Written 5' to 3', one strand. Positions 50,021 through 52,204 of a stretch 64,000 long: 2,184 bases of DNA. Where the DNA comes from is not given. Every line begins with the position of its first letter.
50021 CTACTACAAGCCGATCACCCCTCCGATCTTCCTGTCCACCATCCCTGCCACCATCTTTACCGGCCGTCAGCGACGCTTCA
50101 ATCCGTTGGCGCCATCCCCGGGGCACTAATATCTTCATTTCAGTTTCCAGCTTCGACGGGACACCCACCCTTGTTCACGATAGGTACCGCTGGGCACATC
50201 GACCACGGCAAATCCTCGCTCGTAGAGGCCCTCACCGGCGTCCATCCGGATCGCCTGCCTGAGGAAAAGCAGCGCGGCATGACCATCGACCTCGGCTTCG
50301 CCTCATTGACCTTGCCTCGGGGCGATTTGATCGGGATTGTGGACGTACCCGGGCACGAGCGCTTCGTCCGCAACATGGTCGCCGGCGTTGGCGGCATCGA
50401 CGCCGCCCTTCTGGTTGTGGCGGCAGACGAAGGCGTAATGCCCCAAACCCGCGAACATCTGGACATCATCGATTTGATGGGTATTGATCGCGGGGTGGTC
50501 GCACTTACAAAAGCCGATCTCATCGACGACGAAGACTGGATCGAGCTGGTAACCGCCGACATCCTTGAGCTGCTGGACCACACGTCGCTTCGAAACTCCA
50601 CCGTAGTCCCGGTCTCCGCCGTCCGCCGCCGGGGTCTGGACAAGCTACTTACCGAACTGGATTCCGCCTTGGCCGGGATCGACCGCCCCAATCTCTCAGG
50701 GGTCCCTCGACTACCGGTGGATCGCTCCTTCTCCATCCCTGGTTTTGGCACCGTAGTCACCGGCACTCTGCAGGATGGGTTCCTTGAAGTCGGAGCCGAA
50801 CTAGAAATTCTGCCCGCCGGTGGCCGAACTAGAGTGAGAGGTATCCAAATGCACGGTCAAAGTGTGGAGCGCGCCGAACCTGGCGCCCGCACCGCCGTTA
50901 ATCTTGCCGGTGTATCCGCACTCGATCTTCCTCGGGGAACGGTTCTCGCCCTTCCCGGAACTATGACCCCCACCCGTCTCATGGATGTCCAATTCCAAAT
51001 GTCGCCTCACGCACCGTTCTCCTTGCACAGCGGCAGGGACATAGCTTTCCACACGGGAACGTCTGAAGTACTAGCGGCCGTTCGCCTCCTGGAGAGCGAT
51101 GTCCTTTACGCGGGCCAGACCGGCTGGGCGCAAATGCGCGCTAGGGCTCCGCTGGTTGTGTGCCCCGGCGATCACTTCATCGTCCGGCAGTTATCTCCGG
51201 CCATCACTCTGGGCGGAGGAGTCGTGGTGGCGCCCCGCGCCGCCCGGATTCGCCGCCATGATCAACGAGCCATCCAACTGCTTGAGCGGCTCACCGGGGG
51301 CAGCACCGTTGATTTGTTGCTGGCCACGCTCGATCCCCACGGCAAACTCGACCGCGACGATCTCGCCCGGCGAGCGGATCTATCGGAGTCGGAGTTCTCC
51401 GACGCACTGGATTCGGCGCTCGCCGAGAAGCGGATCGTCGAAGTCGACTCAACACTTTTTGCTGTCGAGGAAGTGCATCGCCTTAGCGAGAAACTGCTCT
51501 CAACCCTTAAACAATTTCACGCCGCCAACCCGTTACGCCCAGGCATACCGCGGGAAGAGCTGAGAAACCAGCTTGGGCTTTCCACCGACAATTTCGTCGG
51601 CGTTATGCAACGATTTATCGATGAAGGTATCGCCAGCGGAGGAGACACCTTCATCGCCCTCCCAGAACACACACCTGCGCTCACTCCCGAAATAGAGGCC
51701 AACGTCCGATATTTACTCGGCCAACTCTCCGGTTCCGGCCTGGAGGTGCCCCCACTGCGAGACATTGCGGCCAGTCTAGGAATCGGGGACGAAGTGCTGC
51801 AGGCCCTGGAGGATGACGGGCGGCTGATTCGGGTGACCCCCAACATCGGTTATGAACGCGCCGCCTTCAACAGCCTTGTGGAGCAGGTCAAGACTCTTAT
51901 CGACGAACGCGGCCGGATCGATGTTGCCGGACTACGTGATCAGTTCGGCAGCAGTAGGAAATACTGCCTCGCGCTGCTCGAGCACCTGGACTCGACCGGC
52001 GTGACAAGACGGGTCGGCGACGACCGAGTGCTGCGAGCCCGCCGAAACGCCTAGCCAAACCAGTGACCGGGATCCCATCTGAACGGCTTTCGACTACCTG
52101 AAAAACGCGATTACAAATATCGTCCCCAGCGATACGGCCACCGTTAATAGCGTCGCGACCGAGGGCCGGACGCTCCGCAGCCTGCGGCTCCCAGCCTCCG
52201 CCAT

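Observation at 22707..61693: Recurring family of bitopic partner proteins next to GT-C-like membrane glycosyltransferases; four of six overlap their GT-C neighbour on the same strand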

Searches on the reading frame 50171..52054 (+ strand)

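Call 12: search_protein_families(library=pfam, proteins=[window:50171-52054:+], max_evalue=0.01)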
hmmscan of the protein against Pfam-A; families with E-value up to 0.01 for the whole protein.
window:50171-52054:+ (627 aa): 6 families
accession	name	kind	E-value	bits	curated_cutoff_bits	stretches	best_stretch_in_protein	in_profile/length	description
PF00009.33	GTP_EFTU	-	1.8e-34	119.4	26.5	1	3-166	5-185/188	Elongation factor Tu GTP binding domain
PF09107.17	SelB-wing_3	-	4.9e-19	68.1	23.2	1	577-621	3-47/47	Elongation factor SelB, winged helix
PF09106.17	SelB-wing_2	-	6.5e-12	45.8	22.3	1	443-489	1-49/57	Elongation factor SelB, winged helix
PF03144.31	GTP_EFTU_D2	-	2.8e-11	44.1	30.3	1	193-260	1-73/73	Elongation factor Tu domain 2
PF25461.1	Beta-barrel_SelB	-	5.5e-10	39.9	27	1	279-357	10-78/80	Selenocysteine-specific elongation factor, beta-barrel domain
PF01926.29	MMR_HSR1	-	2.5e-06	28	21.9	1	4-100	2-100/113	50S ribosome-binding GTPase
